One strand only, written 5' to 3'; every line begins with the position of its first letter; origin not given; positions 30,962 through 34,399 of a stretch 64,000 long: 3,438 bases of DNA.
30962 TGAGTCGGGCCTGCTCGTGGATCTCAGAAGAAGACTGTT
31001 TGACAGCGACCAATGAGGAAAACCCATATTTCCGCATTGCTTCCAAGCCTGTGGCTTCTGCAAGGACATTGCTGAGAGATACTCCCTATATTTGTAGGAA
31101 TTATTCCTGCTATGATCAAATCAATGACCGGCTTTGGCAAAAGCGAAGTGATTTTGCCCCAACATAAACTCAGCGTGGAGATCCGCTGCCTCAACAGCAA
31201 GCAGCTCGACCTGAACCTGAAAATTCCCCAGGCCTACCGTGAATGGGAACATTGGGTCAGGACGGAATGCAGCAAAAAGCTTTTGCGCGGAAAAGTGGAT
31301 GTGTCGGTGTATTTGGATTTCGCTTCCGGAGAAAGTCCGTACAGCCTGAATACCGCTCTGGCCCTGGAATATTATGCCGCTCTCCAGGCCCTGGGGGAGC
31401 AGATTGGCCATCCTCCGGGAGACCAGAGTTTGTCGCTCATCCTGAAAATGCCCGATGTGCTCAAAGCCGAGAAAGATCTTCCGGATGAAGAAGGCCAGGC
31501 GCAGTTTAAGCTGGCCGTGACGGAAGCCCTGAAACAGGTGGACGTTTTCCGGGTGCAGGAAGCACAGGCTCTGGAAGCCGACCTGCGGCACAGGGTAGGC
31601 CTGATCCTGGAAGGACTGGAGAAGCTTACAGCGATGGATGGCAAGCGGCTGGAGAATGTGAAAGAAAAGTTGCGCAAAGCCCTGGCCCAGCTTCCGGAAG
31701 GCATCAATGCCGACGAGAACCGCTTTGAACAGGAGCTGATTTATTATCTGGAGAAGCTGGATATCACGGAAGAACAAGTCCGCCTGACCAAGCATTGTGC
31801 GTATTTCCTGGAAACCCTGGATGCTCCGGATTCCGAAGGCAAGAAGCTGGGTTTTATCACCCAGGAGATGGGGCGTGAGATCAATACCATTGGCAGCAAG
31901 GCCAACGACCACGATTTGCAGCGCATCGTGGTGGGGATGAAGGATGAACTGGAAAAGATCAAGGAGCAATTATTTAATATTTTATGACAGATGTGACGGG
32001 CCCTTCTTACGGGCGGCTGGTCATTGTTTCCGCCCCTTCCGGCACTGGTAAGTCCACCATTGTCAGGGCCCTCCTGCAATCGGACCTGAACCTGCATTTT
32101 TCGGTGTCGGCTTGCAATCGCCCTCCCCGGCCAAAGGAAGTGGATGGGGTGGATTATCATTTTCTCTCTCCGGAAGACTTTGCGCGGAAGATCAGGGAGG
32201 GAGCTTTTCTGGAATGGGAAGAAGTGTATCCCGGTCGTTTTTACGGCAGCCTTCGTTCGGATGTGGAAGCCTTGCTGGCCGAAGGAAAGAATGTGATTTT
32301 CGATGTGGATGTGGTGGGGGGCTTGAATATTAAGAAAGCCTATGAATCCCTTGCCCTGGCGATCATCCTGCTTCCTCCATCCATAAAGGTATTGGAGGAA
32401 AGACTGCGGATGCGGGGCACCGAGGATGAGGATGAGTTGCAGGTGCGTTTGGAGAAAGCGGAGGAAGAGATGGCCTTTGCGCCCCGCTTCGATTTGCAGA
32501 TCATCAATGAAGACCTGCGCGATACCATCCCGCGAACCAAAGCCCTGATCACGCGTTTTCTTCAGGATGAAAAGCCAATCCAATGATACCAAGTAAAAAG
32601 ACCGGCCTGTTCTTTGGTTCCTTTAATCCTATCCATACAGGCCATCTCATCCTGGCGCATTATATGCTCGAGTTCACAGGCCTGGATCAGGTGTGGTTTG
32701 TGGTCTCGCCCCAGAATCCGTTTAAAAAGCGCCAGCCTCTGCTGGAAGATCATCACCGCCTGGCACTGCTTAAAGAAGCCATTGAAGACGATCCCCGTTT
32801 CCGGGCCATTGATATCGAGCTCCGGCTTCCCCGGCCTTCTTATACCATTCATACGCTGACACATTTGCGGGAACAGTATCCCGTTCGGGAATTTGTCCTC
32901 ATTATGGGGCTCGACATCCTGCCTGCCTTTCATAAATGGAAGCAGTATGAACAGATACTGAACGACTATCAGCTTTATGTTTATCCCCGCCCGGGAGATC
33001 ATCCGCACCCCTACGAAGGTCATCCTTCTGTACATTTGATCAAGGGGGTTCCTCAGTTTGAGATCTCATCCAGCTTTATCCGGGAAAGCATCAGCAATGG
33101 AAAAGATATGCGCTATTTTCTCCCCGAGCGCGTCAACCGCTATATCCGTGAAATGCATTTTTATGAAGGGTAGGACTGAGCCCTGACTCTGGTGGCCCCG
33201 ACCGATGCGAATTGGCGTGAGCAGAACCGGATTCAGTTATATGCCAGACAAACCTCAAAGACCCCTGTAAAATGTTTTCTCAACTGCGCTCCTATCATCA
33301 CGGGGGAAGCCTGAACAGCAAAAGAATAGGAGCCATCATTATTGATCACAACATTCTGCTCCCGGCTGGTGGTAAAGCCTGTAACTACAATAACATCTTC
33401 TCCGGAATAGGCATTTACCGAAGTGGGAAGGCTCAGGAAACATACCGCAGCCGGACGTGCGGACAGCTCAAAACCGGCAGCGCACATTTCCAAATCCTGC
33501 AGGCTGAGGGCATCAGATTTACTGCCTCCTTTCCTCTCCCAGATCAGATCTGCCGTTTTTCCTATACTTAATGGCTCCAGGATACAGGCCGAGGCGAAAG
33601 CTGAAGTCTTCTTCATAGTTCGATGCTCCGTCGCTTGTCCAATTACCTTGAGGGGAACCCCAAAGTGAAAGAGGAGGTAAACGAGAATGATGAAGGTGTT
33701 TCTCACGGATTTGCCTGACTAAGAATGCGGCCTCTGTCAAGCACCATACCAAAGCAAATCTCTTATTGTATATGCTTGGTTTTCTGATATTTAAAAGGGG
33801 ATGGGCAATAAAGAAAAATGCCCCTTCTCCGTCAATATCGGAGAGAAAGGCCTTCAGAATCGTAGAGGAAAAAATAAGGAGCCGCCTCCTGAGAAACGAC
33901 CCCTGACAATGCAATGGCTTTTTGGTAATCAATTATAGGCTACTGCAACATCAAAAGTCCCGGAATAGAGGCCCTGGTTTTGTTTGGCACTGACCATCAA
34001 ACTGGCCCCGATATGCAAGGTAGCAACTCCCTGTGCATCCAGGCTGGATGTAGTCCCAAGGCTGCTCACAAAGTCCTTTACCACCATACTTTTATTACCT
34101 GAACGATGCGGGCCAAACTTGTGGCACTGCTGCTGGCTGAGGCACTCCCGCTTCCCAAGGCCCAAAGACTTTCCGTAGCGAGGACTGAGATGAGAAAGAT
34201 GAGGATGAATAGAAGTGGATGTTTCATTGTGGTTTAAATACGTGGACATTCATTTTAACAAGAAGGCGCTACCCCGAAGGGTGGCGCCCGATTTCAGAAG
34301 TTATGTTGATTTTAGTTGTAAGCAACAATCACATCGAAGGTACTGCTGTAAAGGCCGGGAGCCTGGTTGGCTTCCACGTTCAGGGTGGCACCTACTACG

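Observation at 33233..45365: Chaperone/usher-like fimbrial locus built from DUF4402-type subunits and hard-wired to a sigma-54 phosphorelay, in a Bacteroidota genome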

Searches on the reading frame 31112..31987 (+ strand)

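Call 62: search_protein_families(library=pfam, max_evalue=0.01, proteins=[window:31112-31987:+])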
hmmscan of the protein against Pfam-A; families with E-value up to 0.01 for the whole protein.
window:31112-31987:+ (291 aa): 2 families
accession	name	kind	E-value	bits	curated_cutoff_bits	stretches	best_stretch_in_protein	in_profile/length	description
PF08340.16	YicC-like_C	-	1.8e-38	131.8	27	1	177-290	6-119/120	Endoribonuclease YicC-like, C-terminal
PF03755.18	YicC-like_N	-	3.9e-37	128.5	25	1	2-155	1-155/156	Endoribonuclease YicC-like, N-terminal region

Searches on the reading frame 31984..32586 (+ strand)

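Call 62: search_protein_families(library=pfam, max_evalue=0.01, proteins=[window:31984-32586:+])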
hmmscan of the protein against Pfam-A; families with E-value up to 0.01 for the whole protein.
window:31984-32586:+ (200 aa): 5 families
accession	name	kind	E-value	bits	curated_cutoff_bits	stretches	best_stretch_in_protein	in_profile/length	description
PF00625.27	Guanylate_kin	-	5e-39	134.3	25.2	1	10-189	2-179/182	Guanylate kinase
PF13671.12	AAA_33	-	0.00023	21.9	27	1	14-161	3-135/143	AAA domain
PF13191.12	AAA_16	-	0.00045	21.2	32.6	1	10-42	24-58/167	AAA ATPase domain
PF07931.18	CPT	-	0.00065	20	22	1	10-118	1-98/172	Chloramphenicol phosphotransferase-like protein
PF13401.12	AAA_22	-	0.0028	18.4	27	1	10-47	5-33/130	AAA domain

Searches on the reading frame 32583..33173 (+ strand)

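Call 62: search_protein_families(library=pfam, max_evalue=0.01, proteins=[window:32583-33173:+])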
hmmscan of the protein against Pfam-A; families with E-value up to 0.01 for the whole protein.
window:32583-33173:+ (196 aa): 1 family
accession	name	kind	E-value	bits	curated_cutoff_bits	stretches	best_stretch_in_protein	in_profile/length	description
PF01467.32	CTP_transf_like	-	3.9e-23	82.6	21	1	9-168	1-132/133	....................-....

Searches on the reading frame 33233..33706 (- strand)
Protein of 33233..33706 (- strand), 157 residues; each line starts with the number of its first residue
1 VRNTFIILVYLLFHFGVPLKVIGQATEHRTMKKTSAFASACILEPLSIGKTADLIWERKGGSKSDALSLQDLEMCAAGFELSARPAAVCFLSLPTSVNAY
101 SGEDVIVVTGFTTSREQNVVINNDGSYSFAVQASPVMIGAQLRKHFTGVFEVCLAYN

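Call 3: search_protein_families(library=pfam, max_evalue=0.1, proteins=[window:33233-33706:-])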
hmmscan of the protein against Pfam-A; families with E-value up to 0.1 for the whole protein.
window:33233-33706:- (157 aa): 1 family
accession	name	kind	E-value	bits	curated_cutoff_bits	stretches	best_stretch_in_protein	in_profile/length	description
PF14352.11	DUF4402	-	0.00037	21.6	25.2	1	73-156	43-129/129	Domain of unknown function (DUF4402)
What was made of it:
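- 33233..33706 (-): Divergent DUF4402 paralogue (157 aa) with a signal peptide, ending in AYN. Possibly a minor subunit. Pfam DUF4402 21.6 bits, below the cut-off (call 3).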

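Call 4: search_protein_families(library=ncbifam, max_evalue=0.1, proteins=[window:33233-33706:-])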
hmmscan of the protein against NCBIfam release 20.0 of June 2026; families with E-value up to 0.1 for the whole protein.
window:33233-33706:- (157 aa): 0 families

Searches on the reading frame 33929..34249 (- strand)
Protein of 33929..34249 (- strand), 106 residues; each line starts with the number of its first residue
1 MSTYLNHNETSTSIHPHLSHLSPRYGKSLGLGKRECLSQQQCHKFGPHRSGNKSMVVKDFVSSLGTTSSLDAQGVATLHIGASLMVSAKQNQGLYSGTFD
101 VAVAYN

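Call 3: search_protein_families(library=pfam, max_evalue=0.1, proteins=[window:33929-34249:-])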
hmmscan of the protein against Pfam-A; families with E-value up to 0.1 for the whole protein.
window:33929-34249:- (106 aa): 1 family
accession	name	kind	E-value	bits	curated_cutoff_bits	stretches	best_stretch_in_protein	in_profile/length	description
PF14352.11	DUF4402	-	2.7e-11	44.7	25.2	1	50-105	72-129/129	Domain of unknown function (DUF4402)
